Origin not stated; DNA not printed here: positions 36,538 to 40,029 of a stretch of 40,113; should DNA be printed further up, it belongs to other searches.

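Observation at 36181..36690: Avd/23S-IVS-type four-helix-bundle gene carried between inverted heptanucleotide-repeat arms, wedged between a T9SS-type cargo gene and its PorV-like partner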

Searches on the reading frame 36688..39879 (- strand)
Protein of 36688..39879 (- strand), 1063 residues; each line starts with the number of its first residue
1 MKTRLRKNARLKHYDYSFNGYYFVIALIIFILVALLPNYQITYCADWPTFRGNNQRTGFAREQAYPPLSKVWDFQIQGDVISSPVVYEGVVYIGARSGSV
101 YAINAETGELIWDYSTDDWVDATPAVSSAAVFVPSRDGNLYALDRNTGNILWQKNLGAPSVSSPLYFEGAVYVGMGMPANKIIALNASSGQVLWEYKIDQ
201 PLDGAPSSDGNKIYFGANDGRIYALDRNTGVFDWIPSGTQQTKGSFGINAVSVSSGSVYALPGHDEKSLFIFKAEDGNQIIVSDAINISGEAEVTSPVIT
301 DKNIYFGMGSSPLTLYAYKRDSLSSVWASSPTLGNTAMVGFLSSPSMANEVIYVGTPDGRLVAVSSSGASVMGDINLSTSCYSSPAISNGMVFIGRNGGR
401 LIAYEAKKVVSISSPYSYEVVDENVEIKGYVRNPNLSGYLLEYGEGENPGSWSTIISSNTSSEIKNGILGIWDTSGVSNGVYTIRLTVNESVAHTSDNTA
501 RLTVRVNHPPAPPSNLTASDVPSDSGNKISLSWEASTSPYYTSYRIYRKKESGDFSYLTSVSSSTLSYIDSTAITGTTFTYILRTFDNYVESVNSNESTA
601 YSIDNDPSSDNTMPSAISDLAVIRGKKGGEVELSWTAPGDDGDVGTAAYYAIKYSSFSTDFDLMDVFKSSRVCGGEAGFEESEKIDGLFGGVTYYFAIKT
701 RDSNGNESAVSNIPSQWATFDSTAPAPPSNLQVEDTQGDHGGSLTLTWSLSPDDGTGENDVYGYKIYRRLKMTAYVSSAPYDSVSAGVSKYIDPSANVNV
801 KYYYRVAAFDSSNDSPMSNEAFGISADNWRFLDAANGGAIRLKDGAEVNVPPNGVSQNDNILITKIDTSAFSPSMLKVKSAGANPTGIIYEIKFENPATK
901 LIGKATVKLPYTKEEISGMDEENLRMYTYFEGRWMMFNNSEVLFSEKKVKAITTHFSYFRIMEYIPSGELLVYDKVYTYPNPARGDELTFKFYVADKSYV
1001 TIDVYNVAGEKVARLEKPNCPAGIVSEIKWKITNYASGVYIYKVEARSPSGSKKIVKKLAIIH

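Call 5: search_protein_families(library=pfam, proteins=[window:36688-39879:-], max_evalue=0.01)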
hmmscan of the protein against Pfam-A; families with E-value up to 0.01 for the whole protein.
window:36688-39879:- (1063 aa): 7 families
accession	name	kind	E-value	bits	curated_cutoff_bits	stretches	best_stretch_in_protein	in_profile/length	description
PF13360.13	PQQ_2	-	5.2e-44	151.1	27.6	3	70-200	15-148/233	Outer membrane protein assembly factor BamB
PF13570.13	Beta-prop_ACSF4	-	1.3e-37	130.4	133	2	71-234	42-208/329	Beta-alanine-activating enzyme, beta-propeller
PF01011.28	PQQ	-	3.8e-14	52.8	26.7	1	81-122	50-91/595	Glucose/ethanol/alcohol dehydrogenase, beta-propeller domain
PF18962.6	Por_Secre_tail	-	1.7e-09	38.3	27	1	979-1056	2-74/75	Secretion system C-terminal sorting domain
PF25523.1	Ig_RIMBP2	-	1.3e-05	25.5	27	1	724-791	2-70/105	RIMBP2-like, immunoglobulin-like domain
PF23727.1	Beta-prop_FAM234A_B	-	0.0012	17.8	26.4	0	128-156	90-118/467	FAM234A/B beta-propeller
PF25293.1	Beta-prop_EMC1_N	-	0.0048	17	34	0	130-272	33-180/219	EMC1 N-terminal beta-propeller domain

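Call 10: find_encoding_contigs(protein=window:36688-39879:-, flank=10000, max_places=6)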
Protein window:36688-39879:- (1063 aa): 2 contigs read that carry it; 1 place shown.
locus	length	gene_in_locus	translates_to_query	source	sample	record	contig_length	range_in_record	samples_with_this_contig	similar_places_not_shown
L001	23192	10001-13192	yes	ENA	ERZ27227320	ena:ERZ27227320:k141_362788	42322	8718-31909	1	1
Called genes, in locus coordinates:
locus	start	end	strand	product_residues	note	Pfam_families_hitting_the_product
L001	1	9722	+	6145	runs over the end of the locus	?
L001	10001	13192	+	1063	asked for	PF01011:PQQ (faint), PF13360:PQQ_2, PF13570:Beta-prop_ACSF4, PF13360:PQQ_2, PF13570:Beta-prop_ACSF4, PF25523:Ig_RIMBP2 (faint), PF18962:Por_Secre_tail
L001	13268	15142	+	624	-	PF05635:23S_rRNA_IVP, PF19572:PorV (weak)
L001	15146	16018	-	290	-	PF14907:NTP_transf_5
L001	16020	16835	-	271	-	PF01061:ABC2_membrane, PF12698:ABC2_membrane_3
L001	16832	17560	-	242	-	PF02463:SMC_N (faint), PF00005:ABC_tran, PF13304:AAA_21 (weak)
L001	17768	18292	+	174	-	PF02482:Ribosomal_S30AE, PF16321:Ribosom_S30AE_C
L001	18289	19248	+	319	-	PF02603:Hpr_kinase_N, PF07475:Hpr_kinase_C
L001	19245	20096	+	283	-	PF03668:RapZ-like_N, PF22740:PapZ_C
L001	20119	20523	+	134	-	PF03610:EIIA-man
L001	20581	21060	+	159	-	PF03830:PTSIIB_sorb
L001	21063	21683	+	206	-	PF03609:EII-Sor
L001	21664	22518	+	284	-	PF03613:EIID-AGA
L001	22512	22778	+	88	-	PF00381:PTS-HPr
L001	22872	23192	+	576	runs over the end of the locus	PF05524:PEP-utilisers_N, PF00391:PEP-utilizers, PF02896:PEP-utilizers_C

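Call 97: search_protein_families(library=ncbifam, proteins=[window:36688-39879:-], max_evalue=0.001)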
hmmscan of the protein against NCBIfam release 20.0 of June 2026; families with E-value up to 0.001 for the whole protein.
window:36688-39879:- (1063 aa): 12 families
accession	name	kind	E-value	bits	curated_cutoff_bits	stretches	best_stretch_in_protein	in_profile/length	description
TIGR03300.1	assembly_YfgL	equivalog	5.9e-35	120.7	285.2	3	119-277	56-210/377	outer membrane protein assembly factor BamB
NF008351.0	PRK11138.1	equivalog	4.4e-29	101.2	423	3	90-201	122-236/394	outer membrane protein assembly factor BamB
TIGR03075.1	PQQ_enz_alc_DH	subfamily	1.1e-25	90.3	480.05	2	68-158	47-150/530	PQQ-dependent dehydrogenase, methanol/ethanol family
NF053615.1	SerThrKinAfsKStmc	equivalog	3.3e-19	69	1300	2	72-148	728-804/809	protein serine/threonine kinase AfsK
NF052323.1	T9SSA_dep_M6i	equivalog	6.5e-16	57.5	600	1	966-1063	948-1043/1043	T9SS-dependent M6-like inactivated metalloprotease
TIGR04528.1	acido_non_PQQ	subfamily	1.7e-14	53.5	650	1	63-157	27-131/493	acido-empty-quinoprotein group A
TIGR04183.1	Por_Secre_tail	domain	1.3e-09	37.9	23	1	979-1058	2-72/72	T9SS type A sorting domain-containing protein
TIGR00868.1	hCaCC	subfamily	5.2e-06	24.5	900.85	1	603-713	745-861/863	calcium-activated chloride channel protein 1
NF050114.1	Rv3212_fam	equivalog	5.3e-06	25.9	150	0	68-117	54-100/393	Rv3212 family protein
NF041516.1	PA2928_fam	subfamily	6.7e-06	25.7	70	0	100-153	71-126/376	PA2928 family protein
NF038113.1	T9SSA_dep_M36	equivalog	6.9e-06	24.5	885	1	974-1057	791-868/869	T9SS-dependent M36 family metallopeptidase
TIGR03074.1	PQQ_membr_DH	subfamily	8.3e-06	23.9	832.65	0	162-200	207-243/783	membrane-bound PQQ-dependent dehydrogenase, glucose/quinate/shikimate family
